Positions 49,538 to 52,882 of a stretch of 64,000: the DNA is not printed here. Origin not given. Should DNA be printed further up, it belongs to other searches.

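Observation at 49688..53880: BspA-type LRR lipoprotein combined with Listeria-Bacteroides repeats at the end of the array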

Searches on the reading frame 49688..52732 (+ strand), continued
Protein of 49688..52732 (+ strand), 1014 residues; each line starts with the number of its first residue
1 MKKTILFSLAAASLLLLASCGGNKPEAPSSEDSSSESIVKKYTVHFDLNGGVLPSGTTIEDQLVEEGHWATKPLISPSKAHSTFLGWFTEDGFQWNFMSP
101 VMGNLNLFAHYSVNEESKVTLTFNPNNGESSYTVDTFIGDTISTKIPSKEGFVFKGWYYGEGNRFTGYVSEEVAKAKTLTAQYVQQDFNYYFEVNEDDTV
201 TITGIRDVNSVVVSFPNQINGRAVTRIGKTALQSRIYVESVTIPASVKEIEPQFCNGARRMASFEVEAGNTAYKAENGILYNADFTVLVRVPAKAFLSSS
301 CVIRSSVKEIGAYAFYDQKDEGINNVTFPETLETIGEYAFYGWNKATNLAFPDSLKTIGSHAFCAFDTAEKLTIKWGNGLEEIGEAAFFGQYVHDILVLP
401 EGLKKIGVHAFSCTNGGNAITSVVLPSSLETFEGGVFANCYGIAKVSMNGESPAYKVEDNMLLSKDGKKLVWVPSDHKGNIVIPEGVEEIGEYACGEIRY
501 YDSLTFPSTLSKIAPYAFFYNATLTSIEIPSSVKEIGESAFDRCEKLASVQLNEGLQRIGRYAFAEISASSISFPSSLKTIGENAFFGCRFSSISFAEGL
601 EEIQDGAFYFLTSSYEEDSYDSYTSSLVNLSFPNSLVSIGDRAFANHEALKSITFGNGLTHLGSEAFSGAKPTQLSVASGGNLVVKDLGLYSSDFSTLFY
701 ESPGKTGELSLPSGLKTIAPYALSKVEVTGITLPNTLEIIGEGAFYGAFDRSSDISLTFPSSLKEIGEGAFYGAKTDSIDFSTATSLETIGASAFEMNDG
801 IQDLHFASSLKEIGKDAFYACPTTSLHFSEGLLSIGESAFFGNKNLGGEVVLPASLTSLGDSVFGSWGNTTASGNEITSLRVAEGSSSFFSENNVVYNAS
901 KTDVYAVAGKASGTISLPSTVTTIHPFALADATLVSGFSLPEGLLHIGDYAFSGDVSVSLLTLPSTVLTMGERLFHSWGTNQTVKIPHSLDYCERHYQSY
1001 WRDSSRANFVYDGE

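Call 16: find_encoding_contigs(protein=P0014, flank=10000, max_places=1)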
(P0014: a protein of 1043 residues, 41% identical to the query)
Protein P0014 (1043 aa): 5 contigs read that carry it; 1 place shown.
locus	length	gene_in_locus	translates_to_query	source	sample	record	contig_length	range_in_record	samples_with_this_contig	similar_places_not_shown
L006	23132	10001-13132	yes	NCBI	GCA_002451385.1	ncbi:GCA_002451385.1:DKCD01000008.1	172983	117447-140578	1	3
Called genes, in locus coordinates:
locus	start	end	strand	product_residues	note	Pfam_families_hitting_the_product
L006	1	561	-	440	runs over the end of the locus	PF00005:ABC_tran, PF08352:oligo_HPY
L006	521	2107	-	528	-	PF00005:ABC_tran, PF13304:AAA_21 (weak), PF08352:oligo_HPY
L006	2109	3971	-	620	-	PF12911:OppC_N, PF00528:BPD_transp_1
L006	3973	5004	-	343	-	PF19300:BPD_transp_1_N (faint), PF00528:BPD_transp_1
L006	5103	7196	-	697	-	-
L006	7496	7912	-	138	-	-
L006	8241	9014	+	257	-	PF03309:Pan_kinase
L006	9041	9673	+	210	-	PF09515:Thia_YuaJ (weak), PF12822:ECF_trnsprt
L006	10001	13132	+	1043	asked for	PF09479:Flg_new, PF13306:LRR_5 (weak), PF13855:LRR_8 (faint), PF13306:LRR_5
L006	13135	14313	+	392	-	PF09479:Flg_new (weak)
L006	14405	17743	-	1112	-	-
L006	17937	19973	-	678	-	PF00664:ABC_membrane, PF00005:ABC_tran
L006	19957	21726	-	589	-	PF00664:ABC_membrane, PF00005:ABC_tran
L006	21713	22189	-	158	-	PF12802:MarR_2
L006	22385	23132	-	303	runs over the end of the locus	PF02541:Ppx-GppA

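Call 17: find_encoding_contigs(protein=P0044, flank=10000, max_places=1)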
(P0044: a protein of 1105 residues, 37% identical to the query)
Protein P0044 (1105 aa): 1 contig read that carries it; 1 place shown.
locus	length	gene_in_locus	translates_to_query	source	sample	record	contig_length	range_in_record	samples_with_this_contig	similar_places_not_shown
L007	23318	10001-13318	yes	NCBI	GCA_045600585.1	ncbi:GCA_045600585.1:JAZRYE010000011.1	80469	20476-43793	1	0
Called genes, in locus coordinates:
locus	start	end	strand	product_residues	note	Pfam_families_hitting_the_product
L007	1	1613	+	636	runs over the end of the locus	PF00005:ABC_tran, PF02463:SMC_N, PF13304:AAA_21 (faint), PF17912:OB_MalK (weak)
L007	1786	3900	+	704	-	PF05621:TniB (weak), PF13191:AAA_16 (weak), PF00004:AAA, PF17871:AAA_lid_9, PF00004:AAA, PF07724:AAA_2, PF07728:AAA_5, PF10431:ClpB_D2-small, +11 more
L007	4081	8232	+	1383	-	-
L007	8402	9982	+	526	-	PF18998:Flg_new_2 (faint)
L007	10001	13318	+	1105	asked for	PF09479:Flg_new, PF13306:LRR_5 (weak), PF13855:LRR_8 (faint), PF13306:LRR_5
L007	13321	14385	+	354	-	PF09479:Flg_new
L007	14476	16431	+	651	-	-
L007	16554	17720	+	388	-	-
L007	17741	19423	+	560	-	-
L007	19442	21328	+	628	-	PF02368:Big_2, PF22359:Big-like (weak)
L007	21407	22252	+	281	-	-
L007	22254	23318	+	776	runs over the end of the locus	PF23486:Ig_TMEM132_5th (faint), PF02368:Big_2, PF26182:Ig_NUP210_5th (faint), PF26918:Ig_Eae (faint), PF02368:Big_2, PF05547:Peptidase_M6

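Call 53: search_solved_structures(query=window:49688-52732:+, max_evalue=0.00001)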
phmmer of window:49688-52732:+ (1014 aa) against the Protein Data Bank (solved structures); distinct sequences matched with E-value up to 0.00001: 7.
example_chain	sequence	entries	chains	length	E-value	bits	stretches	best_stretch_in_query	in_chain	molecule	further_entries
4fs7_A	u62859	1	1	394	8.6e-35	123.5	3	516-610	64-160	Uncharacterized protein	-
4gt6_A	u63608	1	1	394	1.5e-27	99.5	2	417-591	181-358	Cell surface protein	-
4h09_A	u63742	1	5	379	2.5e-21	79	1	224-362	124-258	Hypothetical leucine rich repeat protein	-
4cp6_A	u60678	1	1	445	6.3e-19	71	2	756-904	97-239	CHOLINE BINDING PROTEIN PCPA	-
4fd0_A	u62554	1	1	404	7.4e-19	70.8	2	510-590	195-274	Leucine rich hypothetical protein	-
4fdw_A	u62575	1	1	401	8.4e-19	70.6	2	526-590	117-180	leucine rich hypothetical protein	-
6mlx_A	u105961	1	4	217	1.2e-17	66.8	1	512-589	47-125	Leucine-rich repeat protein TpLRR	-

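Call 62: predict_structure(alignment_id=A2)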
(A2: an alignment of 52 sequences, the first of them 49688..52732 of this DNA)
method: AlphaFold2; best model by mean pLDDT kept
length: 1014 residues; sequences in the alignment: 52
mean_pLDDT: 88.9   pTM: 0.73
mean pLDDT of the five models: 88.9, 88.3, 87.7, 87.7, 87.4
residues with pLDDT >= 90: 671; 70-90: 280; 50-70: 21; < 50: 42
segments of 3 or more residues with pLDDT < 50: 1-38, 870-872
pLDDT, mean of each block of 10 residues (from residue 1): 34 32 31 40 87 78 87 83 87 89 90 80 86 82 71 76 77 85 75 89 87 85 91 89 94 90 89 92 96 84 95 88 90 98 90 98 87 93 96 92 96 81 97 93 93 96 98 92 97 92 94 96 93 98 95 97 96 98 97 97 98 80 93 97 97 95 95 93 93 96 95 96 96 97 96 93 98 93 94 94 92 97 93 97 92 97 79 78 96 96 96 95 96 92 95 91 92 90 90 80 88 68
secondary structure, 60 per line:
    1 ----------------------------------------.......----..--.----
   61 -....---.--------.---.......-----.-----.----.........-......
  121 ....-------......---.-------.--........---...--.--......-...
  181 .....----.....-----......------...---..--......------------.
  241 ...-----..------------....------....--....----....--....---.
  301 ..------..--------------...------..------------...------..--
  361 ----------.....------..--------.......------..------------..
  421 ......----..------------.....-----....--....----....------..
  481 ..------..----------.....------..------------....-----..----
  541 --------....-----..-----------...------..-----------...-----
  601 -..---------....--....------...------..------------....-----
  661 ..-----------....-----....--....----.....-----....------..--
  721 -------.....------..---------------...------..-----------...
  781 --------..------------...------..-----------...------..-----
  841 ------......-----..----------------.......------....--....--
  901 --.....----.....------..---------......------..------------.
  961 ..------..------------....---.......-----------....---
elements in order (helices of 4 or more, strands of 3 or more residues): E41-47 E62-65 E82-88 E105-113 E118-124 E132-137 E152-159 E163-165 H171-176 E178-185 E190-194 E200-205 E212-214 E222-227 E240-243 E263-266 E273-276 E279-282 E287-290 H293-296 E300-302 E325-327 E348-350 E371-375 E392-398 E419-426 E445-449 E455-458 E461-464 E469-472 E479-482 E501-505 E526-529 E549-552 E571-573 E593-595 E613-616 E619-622 E629-631 E652-655 E674-677 E683-686 E689-692 E697-701 E707-710 E728-732 E756-758 E778-780 E803-805 E825-827 E847-852 E876-882 E889-892 E895-898 E903-907 E912-916 E934-939 E960-962 E983-986 H990-996 E1008-1011

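Call 64: fold_search(model_id=the predicted structure, library=pdb)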
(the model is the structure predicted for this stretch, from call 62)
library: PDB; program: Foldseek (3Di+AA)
matches with E <= 10: 359; with E <= 0.001: 37
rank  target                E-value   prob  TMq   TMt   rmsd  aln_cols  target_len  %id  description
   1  4gt6                  9.1e-14  1.00  0.24  0.54   9.3       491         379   20  Crystal structure of a leucine rich cell surface protein (FAEPRAA2165_01021) from Faecalibacterium prausnitzii A2-165 at (released 2012-09-26)
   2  4h09_D                8.5e-13  1.00  0.27  0.67   7.9       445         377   18  Crystal structure of a leucine-rich repeat protein (EUBVEN_01088) from Eubacterium ventriosum ATCC 27560 at 2.50 A res (released 2012-10-10)
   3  4h09_C                1.1e-12  1.00  0.26  0.65   7.8       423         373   18  Crystal structure of a leucine-rich repeat protein (EUBVEN_01088) from Eubacterium ventriosum ATCC 27560 at 2.50 A res (released 2012-10-10)
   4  4h09_A                2.3e-12  1.00  0.26  0.65   7.7       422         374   18  Crystal structure of a leucine-rich repeat protein (EUBVEN_01088) from Eubacterium ventriosum ATCC 27560 at 2.50 A res (released 2012-10-10)
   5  4h09_B                4.1e-12  1.00  0.26  0.64   8.2       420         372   18  Crystal structure of a leucine-rich repeat protein (EUBVEN_01088) from Eubacterium ventriosum ATCC 27560 at 2.50 A res (released 2012-10-10)
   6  4h09_E                1.2e-11  1.00  0.27  0.67   7.9       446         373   18  Crystal structure of a leucine-rich repeat protein (EUBVEN_01088) from Eubacterium ventriosum ATCC 27560 at 2.50 A res (released 2012-10-10)
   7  4fs7                  1.7e-11  1.00  0.19  0.42  12.7       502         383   20  Crystal structure of a leucine-rich repeat protein (BACOVA_04585) from Bacteroides ovatus ATCC 8483 at 1.19 A resolution (released 2012-09-19)
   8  4cp6                  2.5e-11  1.00  0.21  0.45  12.7       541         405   18  The Crystal structure of Pneumococcal vaccine antigen PcpA (released 2015-02-25)
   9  6mlx_B                1.6e-07  1.00  0.14  0.49   6.0       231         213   21  Crystal structure of T. pallidum Leucine Rich Repeat protein (TpLRR) (released 2019-07-17)
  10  4fdw                  2.0e-07  1.00  0.16  0.39  15.8       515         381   14  Crystal structure of a putative cell surface protein (BACOVA_01565) from Bacteroides ovatus ATCC 8483 at 2.05 A resoluti (released 2012-07-25)
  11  4fd0                  3.9e-07  1.00  0.18  0.42  16.2       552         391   13  Crystal structure of a putative cell surface protein (BACCAC_03700) from Bacteroides caccae ATCC 43185 at 2.07 A resolut (released 2012-07-25)
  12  6mlx_A                5.3e-07  1.00  0.14  0.50   5.8       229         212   21  Crystal structure of T. pallidum Leucine Rich Repeat protein (TpLRR) (released 2019-07-17)
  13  6mlx_C                6.1e-07  1.00  0.14  0.49   5.9       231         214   21  Crystal structure of T. pallidum Leucine Rich Repeat protein (TpLRR) (released 2019-07-17)
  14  6kya_A                9.6e-06  1.00  0.16  0.20  16.6       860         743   11  Crystal structure of human TLR8 in complex TH1027 (released 2020-05-27)
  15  4ufr_A                1.0e-05  0.99  0.09  0.17  19.2       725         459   11  Structure of the ectodomain of LGR5 in complex with R-spondin-2 (Fu1Fu2) (released 2015-07-08)
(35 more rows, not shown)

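Call 74: list_cluster_members(proteins=[P0004, P0012, P0013, P0014, P0020, P0025, P0031, P0040, P0044, P0045])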
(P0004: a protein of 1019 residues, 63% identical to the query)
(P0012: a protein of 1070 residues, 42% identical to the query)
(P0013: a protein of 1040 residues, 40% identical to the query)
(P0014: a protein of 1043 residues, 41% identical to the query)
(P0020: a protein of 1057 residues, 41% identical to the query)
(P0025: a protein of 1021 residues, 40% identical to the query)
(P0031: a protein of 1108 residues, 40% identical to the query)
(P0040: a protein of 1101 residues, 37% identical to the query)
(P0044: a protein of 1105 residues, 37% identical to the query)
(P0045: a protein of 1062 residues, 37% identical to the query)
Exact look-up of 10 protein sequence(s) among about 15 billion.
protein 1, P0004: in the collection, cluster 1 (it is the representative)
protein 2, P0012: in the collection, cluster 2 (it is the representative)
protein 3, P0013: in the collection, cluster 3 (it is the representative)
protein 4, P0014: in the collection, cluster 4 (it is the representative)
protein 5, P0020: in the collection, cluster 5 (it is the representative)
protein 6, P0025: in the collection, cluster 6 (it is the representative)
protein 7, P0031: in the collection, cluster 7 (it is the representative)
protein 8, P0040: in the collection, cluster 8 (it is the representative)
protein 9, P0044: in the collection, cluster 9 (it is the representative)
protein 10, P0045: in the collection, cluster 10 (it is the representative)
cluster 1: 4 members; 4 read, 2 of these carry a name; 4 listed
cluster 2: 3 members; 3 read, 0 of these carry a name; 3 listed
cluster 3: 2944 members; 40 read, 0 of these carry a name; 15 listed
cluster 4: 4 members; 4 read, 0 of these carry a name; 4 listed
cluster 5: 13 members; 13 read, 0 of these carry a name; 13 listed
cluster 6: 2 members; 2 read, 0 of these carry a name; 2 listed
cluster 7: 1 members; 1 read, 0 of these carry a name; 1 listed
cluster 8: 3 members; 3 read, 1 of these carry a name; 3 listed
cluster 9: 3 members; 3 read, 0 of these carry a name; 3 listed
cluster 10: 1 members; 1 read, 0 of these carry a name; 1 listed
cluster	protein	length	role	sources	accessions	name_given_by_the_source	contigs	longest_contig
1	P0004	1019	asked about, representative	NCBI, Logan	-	-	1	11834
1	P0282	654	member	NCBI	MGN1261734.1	MAG: leucine-rich repeat protein, partial [Candidatus Enteromonas sp.]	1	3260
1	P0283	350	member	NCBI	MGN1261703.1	MAG: leucine-rich repeat domain-containing protein, partial [Candidatus Enteromonas sp.]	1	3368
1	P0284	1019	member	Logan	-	-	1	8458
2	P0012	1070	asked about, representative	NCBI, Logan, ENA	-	-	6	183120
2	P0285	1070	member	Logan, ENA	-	-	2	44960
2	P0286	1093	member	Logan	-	-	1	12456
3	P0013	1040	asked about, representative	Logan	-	-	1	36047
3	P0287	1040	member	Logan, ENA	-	-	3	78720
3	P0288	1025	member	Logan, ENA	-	-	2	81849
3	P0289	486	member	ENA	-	-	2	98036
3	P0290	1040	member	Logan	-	-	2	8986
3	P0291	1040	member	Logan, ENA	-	-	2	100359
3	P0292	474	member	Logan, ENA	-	-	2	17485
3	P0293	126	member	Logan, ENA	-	-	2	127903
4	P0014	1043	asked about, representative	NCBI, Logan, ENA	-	-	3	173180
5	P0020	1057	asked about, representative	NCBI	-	-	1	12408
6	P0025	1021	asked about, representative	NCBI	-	-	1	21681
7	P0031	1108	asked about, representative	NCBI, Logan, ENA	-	-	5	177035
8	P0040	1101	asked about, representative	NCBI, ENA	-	-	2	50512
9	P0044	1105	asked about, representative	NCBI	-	-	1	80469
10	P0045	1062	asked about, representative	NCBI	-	-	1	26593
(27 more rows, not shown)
